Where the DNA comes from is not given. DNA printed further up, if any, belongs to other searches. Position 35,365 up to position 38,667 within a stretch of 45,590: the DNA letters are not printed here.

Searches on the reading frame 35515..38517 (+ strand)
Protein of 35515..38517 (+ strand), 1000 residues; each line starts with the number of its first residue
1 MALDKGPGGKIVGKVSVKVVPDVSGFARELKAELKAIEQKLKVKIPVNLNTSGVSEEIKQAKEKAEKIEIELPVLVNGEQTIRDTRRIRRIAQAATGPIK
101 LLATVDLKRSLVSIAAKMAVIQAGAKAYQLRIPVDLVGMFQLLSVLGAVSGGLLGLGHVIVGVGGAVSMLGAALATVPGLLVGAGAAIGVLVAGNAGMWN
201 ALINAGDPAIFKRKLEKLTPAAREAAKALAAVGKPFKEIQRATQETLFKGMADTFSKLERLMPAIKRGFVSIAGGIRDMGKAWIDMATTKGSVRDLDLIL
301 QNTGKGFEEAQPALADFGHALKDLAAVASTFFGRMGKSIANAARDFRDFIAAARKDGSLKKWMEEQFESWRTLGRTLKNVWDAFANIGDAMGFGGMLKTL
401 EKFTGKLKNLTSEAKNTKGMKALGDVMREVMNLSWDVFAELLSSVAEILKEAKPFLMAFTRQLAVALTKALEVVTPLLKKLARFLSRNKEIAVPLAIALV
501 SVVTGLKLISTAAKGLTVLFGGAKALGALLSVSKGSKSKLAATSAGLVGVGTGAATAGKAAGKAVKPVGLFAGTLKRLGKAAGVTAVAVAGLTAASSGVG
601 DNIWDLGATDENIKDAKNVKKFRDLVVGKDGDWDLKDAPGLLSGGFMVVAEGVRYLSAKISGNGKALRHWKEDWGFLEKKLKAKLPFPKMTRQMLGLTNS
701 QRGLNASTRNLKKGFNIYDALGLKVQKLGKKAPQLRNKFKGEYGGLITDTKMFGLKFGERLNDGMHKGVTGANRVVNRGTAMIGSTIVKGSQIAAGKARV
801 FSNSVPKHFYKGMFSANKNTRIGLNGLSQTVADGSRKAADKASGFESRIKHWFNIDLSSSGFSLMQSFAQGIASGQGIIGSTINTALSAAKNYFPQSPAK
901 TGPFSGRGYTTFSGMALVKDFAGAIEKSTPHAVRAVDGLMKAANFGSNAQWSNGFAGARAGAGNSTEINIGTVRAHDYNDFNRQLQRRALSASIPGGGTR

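Call 61: search_protein_families(library=phrogs, proteins=[window:35515-38517:+], max_evalue=0.0001)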
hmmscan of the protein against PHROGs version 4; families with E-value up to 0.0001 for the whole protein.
window:35515-38517:+ (1000 aa): 8 families
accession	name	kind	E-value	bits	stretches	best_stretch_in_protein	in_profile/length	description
phrog_305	-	tail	3.8e-75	255.2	1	5-944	6-753/1001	tail length tape measure protein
phrog_6435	-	tail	6.3e-67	227.1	2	88-576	222-730/2090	tail length tape measure protein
phrog_934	-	tail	3e-44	151.9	1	155-600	183-636/1988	tail length tape measure protein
phrog_3547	-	tail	4.1e-41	141.8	2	211-612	313-687/1767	tail length tape measure protein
phrog_6090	-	tail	1.5e-31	110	1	201-482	450-731/1853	tail length tape measure protein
phrog_2337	-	tail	4.7e-23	82.3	1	145-520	170-543/1326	tail length tape measure protein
phrog_4197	-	tail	6.4e-19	68.2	1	212-475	503-796/1783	tail length tape measure protein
phrog_7025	-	tail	4.4e-13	48.1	1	211-599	824-1195/2880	tail length tape measure protein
